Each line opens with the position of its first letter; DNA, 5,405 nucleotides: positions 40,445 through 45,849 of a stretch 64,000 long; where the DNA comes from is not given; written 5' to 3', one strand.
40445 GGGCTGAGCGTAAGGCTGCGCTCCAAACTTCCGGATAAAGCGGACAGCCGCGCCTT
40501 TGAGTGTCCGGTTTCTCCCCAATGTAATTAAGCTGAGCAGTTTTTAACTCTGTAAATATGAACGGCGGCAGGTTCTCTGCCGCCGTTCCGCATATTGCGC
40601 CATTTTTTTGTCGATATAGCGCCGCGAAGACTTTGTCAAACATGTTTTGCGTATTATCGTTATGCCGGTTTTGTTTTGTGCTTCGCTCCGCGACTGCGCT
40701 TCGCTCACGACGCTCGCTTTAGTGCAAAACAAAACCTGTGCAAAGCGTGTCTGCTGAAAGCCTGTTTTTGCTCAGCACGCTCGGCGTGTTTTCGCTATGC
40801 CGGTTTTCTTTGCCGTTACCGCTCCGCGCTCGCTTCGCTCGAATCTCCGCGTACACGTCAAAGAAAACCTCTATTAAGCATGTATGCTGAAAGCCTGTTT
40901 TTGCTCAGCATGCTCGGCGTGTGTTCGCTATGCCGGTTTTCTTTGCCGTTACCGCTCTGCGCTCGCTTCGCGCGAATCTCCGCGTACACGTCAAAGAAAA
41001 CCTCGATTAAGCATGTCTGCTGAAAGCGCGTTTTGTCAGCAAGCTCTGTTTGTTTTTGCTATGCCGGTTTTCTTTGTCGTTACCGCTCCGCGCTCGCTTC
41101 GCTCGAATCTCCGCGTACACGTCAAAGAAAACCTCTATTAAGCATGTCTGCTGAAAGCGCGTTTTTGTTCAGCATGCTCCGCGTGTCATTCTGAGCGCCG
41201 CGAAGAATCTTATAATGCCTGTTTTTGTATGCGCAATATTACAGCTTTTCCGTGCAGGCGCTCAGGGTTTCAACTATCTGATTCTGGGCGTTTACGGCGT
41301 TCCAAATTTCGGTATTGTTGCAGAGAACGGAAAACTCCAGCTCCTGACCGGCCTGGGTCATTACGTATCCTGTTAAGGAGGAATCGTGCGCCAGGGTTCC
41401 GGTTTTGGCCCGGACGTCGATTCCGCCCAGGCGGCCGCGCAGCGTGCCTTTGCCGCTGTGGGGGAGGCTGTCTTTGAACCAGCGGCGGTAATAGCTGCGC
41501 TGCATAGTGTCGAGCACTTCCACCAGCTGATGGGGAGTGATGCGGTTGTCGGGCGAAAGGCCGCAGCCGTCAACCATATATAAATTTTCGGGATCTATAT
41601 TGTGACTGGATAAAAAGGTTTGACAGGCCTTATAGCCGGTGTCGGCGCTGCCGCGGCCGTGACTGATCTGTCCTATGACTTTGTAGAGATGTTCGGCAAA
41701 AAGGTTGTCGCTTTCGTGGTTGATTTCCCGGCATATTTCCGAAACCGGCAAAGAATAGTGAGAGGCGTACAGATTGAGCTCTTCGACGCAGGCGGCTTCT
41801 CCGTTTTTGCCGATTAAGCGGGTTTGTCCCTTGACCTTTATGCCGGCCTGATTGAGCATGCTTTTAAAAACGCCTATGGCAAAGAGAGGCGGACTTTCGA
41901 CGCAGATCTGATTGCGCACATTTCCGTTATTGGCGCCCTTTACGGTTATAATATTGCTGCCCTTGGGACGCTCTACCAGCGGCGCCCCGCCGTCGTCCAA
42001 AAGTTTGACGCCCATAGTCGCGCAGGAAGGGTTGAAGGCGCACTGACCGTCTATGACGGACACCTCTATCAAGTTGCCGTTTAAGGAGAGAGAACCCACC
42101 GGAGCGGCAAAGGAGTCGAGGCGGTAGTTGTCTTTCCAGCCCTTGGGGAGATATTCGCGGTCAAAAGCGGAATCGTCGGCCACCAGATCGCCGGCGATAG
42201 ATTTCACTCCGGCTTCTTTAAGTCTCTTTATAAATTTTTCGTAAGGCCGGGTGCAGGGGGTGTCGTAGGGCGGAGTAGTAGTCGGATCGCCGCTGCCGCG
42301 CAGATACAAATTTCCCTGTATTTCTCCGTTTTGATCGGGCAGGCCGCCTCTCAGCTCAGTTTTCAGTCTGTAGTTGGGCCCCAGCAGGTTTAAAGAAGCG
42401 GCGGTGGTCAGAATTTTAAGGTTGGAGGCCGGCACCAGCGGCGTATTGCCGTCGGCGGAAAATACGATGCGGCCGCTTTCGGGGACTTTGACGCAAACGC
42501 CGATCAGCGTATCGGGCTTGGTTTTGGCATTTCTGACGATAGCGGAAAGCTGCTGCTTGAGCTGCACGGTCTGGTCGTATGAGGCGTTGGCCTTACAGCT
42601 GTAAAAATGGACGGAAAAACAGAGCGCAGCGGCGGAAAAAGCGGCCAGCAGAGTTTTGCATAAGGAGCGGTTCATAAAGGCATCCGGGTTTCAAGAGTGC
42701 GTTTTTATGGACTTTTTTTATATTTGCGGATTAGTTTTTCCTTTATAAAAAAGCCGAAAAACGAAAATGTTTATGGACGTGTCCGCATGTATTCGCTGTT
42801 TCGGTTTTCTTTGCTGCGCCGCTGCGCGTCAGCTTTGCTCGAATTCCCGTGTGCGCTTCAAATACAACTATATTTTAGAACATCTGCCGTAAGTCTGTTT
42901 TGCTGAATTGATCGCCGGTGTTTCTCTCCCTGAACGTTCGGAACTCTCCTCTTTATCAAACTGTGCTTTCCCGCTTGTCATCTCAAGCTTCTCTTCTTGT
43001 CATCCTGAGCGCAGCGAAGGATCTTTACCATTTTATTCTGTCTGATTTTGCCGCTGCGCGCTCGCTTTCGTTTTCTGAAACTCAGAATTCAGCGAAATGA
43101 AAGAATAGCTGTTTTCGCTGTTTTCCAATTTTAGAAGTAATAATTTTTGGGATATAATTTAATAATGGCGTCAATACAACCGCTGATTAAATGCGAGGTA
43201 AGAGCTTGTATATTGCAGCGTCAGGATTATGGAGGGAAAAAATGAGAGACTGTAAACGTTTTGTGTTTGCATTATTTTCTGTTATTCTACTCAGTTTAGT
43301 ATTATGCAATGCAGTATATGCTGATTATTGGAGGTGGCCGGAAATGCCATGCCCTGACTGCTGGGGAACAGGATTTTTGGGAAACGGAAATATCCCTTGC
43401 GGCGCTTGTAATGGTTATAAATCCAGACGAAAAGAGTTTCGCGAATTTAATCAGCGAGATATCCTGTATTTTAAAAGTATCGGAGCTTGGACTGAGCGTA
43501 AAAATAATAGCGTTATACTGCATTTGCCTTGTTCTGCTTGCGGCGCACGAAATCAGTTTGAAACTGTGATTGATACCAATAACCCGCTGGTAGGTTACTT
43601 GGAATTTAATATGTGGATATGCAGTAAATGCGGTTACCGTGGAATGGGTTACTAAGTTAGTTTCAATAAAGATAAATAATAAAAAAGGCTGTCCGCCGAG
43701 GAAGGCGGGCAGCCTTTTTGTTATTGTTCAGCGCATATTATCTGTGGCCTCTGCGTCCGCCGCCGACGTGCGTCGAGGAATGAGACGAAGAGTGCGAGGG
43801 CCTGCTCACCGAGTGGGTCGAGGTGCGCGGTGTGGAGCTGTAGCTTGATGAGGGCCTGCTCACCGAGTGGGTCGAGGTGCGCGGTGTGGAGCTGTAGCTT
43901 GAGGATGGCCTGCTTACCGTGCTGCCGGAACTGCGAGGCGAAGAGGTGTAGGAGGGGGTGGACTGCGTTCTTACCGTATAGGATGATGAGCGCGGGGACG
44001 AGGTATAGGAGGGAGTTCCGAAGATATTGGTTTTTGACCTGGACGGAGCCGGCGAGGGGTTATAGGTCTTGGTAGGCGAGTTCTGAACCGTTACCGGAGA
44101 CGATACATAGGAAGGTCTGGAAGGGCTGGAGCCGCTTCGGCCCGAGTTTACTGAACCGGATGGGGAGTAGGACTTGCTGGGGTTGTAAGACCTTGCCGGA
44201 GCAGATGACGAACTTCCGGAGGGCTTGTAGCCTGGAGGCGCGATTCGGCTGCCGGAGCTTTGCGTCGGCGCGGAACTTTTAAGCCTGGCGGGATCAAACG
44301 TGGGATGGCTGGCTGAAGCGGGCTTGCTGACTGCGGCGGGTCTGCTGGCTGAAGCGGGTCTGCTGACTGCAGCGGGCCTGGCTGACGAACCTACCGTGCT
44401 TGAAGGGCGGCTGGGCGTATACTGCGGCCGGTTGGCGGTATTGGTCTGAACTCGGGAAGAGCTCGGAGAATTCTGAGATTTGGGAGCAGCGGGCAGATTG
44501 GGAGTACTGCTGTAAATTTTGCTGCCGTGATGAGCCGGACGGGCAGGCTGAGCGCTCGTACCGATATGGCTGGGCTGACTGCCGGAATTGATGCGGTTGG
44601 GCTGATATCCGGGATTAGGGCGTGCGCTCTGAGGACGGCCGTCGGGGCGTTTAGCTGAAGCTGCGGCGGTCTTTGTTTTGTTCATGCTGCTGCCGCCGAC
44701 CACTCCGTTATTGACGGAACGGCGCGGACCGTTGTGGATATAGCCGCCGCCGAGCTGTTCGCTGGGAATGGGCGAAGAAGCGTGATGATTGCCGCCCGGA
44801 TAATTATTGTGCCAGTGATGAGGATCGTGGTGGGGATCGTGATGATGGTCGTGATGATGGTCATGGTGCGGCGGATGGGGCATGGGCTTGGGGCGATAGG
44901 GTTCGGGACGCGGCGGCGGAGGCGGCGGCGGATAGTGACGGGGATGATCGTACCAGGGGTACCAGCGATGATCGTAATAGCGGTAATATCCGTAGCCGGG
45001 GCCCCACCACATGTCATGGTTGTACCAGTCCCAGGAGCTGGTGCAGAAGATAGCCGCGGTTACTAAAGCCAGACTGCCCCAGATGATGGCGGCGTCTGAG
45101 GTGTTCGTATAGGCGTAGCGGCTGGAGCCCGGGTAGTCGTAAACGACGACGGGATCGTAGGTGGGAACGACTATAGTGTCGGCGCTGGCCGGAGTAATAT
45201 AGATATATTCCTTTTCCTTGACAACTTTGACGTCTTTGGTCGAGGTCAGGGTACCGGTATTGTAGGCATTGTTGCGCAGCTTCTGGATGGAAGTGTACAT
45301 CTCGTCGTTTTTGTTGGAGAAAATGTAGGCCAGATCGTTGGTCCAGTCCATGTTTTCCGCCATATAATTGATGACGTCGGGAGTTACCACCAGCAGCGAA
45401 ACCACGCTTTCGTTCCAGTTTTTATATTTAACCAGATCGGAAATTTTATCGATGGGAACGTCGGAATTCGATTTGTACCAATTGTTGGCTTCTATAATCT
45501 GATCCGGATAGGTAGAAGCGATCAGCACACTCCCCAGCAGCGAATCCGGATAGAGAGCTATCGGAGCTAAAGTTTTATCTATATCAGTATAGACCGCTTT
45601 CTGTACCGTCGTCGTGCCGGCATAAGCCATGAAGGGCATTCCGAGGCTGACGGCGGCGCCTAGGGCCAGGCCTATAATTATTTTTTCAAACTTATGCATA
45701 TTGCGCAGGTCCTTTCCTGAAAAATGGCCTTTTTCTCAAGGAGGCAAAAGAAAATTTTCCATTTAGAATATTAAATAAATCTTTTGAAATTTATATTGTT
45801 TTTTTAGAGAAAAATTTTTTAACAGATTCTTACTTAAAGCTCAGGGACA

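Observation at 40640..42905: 131-133 bp tandem repeat array with a compensatory-mutated internal inverted repeat, flanking the PBP4 gene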

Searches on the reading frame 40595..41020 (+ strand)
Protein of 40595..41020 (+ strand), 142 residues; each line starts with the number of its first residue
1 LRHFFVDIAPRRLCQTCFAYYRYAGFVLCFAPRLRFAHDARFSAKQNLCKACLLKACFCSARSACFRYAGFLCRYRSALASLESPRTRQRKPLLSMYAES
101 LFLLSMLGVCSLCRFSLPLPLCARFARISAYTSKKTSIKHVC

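Call 33: find_homologous_proteins(query=window:40595-41020:+, max_evalue=10)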
Query window:40595-41020:+ (142 aa): 1 proteins with E <= 10 among 59 candidates.
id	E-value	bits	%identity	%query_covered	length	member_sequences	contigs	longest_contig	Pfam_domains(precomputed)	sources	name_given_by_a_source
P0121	9.5e-8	50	49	54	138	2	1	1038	-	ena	-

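Call 34: find_encoding_contigs(protein=P0121, flank=10000, max_places=6)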
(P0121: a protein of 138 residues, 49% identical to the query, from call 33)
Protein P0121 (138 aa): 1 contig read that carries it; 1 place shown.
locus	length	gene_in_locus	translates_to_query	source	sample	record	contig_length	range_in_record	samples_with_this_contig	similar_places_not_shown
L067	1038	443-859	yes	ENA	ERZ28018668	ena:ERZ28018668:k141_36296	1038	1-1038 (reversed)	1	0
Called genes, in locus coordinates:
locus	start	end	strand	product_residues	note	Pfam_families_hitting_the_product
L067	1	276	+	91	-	?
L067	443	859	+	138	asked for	-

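Call 74: search_protein_representatives(protein=window:40595-41020:+)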
Query: 142 residues. Proteins with E-value up to 0.001 (for the whole library): 3; up to 1e-10: 0; up to 1e-30: 0. The best 3 are listed.
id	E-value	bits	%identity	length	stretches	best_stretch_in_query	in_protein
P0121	3.0e-08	50.1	46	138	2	62-142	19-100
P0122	3.8e-07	46.5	51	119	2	80-110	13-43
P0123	2.6e-04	37.3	56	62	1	71-115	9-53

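Call 76: find_encoding_contigs(protein=P0122, flank=10000, max_places=6)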
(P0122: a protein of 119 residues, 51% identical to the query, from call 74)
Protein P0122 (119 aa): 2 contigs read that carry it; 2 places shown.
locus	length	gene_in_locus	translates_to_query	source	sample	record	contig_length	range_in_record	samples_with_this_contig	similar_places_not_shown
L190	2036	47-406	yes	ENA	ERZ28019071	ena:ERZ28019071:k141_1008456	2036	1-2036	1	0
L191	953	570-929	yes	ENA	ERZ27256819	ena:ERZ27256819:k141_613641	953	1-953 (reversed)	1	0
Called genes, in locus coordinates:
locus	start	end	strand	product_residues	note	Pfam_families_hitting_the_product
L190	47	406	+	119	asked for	-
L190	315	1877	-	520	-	PF02690:Na_Pi_cotrans, PF01895:PhoU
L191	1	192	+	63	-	?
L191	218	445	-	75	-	-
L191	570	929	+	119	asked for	-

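Call 77: find_encoding_contigs(protein=P0123, flank=10000, max_places=6)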
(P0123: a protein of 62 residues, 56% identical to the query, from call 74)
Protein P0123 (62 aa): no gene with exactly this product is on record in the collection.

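Call 93: find_homologous_proteins(query=P0122, max_evalue=10)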
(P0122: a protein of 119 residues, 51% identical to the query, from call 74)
Query P0122 (119 aa): 5 proteins with E <= 10 among 12 candidates.
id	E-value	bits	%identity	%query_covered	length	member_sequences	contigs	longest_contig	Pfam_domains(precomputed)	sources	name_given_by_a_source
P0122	4.4e-71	254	100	100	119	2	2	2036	-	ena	-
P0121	9.0e-12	63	55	64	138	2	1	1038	-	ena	-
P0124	5.6e-8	51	71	34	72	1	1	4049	-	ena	-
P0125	9.3e-7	47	90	24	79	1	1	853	-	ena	-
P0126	2.0e-5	43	65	36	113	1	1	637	-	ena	-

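Call 94: find_encoding_contigs(protein=P0124, flank=10000, max_places=4)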
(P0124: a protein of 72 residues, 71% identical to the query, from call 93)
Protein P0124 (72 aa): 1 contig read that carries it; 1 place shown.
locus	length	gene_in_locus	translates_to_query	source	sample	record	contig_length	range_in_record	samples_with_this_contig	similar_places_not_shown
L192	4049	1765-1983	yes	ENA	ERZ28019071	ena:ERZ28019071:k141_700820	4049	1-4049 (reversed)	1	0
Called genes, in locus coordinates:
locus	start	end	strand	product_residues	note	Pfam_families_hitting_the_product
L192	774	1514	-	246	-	PF12844:HTH_19 (weak), PF01381:HTH_3 (faint)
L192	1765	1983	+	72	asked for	-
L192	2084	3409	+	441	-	PF00375:SDF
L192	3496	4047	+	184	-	?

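Call 95: find_encoding_contigs(protein=P0125, flank=10000, max_places=4)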
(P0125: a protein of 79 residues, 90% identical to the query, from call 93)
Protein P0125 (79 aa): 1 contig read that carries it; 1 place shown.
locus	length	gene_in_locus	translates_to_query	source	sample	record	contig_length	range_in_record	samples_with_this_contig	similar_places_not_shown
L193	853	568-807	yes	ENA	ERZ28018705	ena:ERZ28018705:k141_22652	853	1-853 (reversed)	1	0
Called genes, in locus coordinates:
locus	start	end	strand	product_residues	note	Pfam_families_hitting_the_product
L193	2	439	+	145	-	?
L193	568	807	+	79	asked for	-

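Call 96: find_encoding_contigs(protein=P0126, flank=10000, max_places=4)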
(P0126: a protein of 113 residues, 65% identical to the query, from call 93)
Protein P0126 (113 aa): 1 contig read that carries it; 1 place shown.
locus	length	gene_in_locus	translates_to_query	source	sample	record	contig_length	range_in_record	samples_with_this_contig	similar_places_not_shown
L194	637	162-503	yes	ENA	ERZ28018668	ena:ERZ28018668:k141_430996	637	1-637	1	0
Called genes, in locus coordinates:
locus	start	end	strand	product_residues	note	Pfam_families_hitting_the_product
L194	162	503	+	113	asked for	-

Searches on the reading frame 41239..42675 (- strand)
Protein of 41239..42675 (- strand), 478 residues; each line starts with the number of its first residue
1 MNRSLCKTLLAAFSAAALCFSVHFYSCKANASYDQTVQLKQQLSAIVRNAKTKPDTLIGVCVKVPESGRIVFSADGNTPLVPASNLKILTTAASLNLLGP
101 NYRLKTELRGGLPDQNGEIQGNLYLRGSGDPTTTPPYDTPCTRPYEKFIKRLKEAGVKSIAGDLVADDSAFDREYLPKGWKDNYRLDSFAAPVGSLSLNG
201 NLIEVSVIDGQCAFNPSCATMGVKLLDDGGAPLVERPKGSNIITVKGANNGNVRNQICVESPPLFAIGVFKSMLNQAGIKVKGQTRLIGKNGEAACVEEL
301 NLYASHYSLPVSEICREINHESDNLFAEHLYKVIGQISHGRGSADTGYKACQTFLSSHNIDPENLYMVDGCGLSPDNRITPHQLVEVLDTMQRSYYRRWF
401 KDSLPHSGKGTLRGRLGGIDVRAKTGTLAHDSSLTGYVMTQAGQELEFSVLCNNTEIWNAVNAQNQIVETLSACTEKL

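Call 14: find_encoding_contigs(protein=window:41239-42675:-, flank=10000, max_places=6)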
Protein window:41239-42675:- (478 aa): 3 contigs read that carry it; 3 places shown.
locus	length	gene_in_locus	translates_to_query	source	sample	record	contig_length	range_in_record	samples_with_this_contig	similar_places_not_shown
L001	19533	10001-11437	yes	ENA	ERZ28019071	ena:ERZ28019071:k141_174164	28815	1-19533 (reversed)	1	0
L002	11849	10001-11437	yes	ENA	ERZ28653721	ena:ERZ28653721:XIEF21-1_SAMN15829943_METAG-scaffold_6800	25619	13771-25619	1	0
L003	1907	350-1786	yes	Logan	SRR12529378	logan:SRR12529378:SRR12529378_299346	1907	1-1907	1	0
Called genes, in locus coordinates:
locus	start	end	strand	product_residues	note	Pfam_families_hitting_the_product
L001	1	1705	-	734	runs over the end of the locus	PF00365:PFK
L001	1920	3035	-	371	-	PF01321:Creatinase_N, PF00557:Peptidase_M24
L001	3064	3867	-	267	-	PF01678:DAP_epimerase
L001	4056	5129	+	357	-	-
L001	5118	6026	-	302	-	PF01745:IPT (weak), PF01715:IPPT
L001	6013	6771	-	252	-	PF00849:PseudoU_synth_2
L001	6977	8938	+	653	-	PF11737:DUF3300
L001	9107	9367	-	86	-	-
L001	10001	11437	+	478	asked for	PF02113:Peptidase_S13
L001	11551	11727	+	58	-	-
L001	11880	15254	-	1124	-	PF00873:ACR_tran, PF03176:MMPL, PF02355:SecD_SecF_C (faint)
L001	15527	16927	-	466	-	PF25919:BSH_CusB (faint), PF25917:BSH_RND, PF25881:HH_YBHG, PF25885:HH_EMRA, PF25876:HH_MFP_RND, PF25944:Beta-barrel_RND, PF25967:RND-MFP_C, PF25989:YknX_C (weak)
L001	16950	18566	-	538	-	PF02321:OEP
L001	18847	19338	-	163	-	PF13302:Acetyltransf_3 (weak)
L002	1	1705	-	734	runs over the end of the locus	PF00365:PFK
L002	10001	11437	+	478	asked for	PF02113:Peptidase_S13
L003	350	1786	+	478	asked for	PF02113:Peptidase_S13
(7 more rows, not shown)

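Call 25: find_homologous_proteins(query=window:41239-42675:-, max_evalue=1e-30)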
Query window:41239-42675:- (478 aa): 605 proteins with E <= 1e-30 among 8000 candidates; the best 120 are listed.
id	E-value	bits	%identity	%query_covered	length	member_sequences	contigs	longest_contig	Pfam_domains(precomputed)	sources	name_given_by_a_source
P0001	2.2e-293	991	90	100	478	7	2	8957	PF02113.21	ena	-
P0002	6.6e-192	657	62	100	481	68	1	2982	PF13354.13,PF02113.21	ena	-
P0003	4.6e-185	634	60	99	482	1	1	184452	PF13354.13,PF02113.21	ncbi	ncbi:MAG: D-alanyl-D-alanine carboxypeptidase/D-alanyl-D-alanine-endopeptidase [Candidatus Bruticola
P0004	1.6e-184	632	59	100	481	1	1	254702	PF13354.13,PF02113.21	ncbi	ncbi:MAG: D-alanyl-D-alanine carboxypeptidase/D-alanyl-D-alanine-endopeptidase [Candidatus Bruticola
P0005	5.9e-184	630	60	99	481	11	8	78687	PF13354.13,PF02113.21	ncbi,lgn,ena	-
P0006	7.4e-184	630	59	99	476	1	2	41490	PF02113.21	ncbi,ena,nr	ncbi:D-alanyl-D-alanine carboxypeptidase/D-alanyl-D-alanine-endopeptidase [bacterium]|nr:D-alanyl-D-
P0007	3.1e-173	595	58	94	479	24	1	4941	PF13354.13,PF02113.21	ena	-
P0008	5.7e-144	499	52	95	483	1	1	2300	PF13354.13,PF02113.21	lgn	-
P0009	3.8e-133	463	52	92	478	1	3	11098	PF02113.21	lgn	-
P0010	5.1e-129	449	48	97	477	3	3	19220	PF13354.13,PF02113.21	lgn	-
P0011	2.0e-128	447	47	92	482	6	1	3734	PF02113.21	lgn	-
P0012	5.0e-128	446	48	99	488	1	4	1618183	PF13354.13,PF02113.21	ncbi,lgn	-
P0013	2.2e-127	444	49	92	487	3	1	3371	PF02113.21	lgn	-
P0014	2.4e-127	444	49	95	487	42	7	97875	PF13354.13,PF02113.21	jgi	-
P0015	3.5e-127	443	50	92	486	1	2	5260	PF13354.13,PF02113.21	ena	-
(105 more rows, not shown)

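Call 27: find_encoding_contigs(protein=P0001, flank=10000, max_places=4)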
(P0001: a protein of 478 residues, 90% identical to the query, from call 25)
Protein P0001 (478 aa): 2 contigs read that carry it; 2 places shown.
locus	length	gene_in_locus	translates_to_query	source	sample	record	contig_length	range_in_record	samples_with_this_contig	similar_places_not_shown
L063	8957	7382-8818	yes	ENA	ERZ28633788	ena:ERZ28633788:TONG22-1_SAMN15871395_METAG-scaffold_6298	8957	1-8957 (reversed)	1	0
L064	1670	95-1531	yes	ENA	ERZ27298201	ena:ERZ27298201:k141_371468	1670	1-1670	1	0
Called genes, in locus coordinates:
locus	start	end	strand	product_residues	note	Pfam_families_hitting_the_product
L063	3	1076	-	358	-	?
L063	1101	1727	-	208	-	PF01678:DAP_epimerase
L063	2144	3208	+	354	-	-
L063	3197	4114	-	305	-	PF01715:IPPT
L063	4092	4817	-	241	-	-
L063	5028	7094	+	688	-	PF11737:DUF3300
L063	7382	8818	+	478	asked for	PF02113:Peptidase_S13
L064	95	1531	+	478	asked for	PF02113:Peptidase_S13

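Call 28: find_encoding_contigs(protein=P0003, flank=10000, max_places=3)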
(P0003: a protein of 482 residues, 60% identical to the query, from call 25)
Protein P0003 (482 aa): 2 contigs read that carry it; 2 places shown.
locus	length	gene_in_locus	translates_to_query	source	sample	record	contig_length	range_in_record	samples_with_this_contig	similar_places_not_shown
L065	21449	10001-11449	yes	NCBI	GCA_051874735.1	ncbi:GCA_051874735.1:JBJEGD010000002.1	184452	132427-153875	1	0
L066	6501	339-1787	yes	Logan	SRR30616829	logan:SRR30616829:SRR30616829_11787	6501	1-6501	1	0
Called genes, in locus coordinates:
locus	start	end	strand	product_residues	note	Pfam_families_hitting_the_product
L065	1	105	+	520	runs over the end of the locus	PF17767:NAPRTase_N, PF04095:NAPRTase (weak), PF17956:NAPRTase_C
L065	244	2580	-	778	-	PF00365:PFK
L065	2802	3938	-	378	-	PF01321:Creatinase_N, PF00557:Peptidase_M24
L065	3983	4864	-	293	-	PF01678:DAP_epimerase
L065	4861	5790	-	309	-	PF01745:IPT, PF01715:IPPT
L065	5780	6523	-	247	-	PF00849:PseudoU_synth_2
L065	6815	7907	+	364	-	PF11737:DUF3300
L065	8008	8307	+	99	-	-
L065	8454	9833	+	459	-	PF11737:DUF3300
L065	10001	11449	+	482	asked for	PF02113:Peptidase_S13, PF13354:Beta-lactamase2 (faint)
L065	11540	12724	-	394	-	PF02625:XdhC_CoxI, PF13478:XdhC_C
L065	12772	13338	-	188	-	-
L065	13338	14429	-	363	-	-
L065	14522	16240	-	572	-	PF08486:SpoIID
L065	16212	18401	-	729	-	PF03781:FGE-sulfatase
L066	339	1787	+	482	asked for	PF02113:Peptidase_S13, PF13354:Beta-lactamase2 (faint)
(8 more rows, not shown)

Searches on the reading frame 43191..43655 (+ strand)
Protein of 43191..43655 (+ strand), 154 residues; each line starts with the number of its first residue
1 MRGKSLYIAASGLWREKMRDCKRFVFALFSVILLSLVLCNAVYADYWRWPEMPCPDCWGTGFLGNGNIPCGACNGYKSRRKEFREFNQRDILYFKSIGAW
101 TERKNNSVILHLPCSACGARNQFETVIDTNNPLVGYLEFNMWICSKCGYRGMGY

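Call 55: search_protein_families(library=pfam, proteins=[window:43191-43655:+], max_evalue=0.001)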
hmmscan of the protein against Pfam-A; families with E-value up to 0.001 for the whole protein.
window:43191-43655:+ (154 aa): 1 family
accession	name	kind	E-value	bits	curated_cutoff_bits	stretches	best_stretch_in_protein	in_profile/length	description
PF08273.17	Zn_Ribbon_Prim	-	0.00059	20.5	23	1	111-151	3-34/37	Zinc-binding domain of primase-helicase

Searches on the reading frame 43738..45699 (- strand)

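Call 55: search_protein_families(library=pfam, proteins=[window:43738-45699:-], max_evalue=0.001)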
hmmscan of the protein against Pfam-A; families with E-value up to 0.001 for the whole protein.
window:43738-45699:- (653 aa): 1 family
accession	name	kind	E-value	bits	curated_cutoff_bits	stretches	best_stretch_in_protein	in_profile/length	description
PF11737.13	DUF3300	-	4.8e-47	160.8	25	1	38-229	3-199/227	Protein of unknown function (DUF3300)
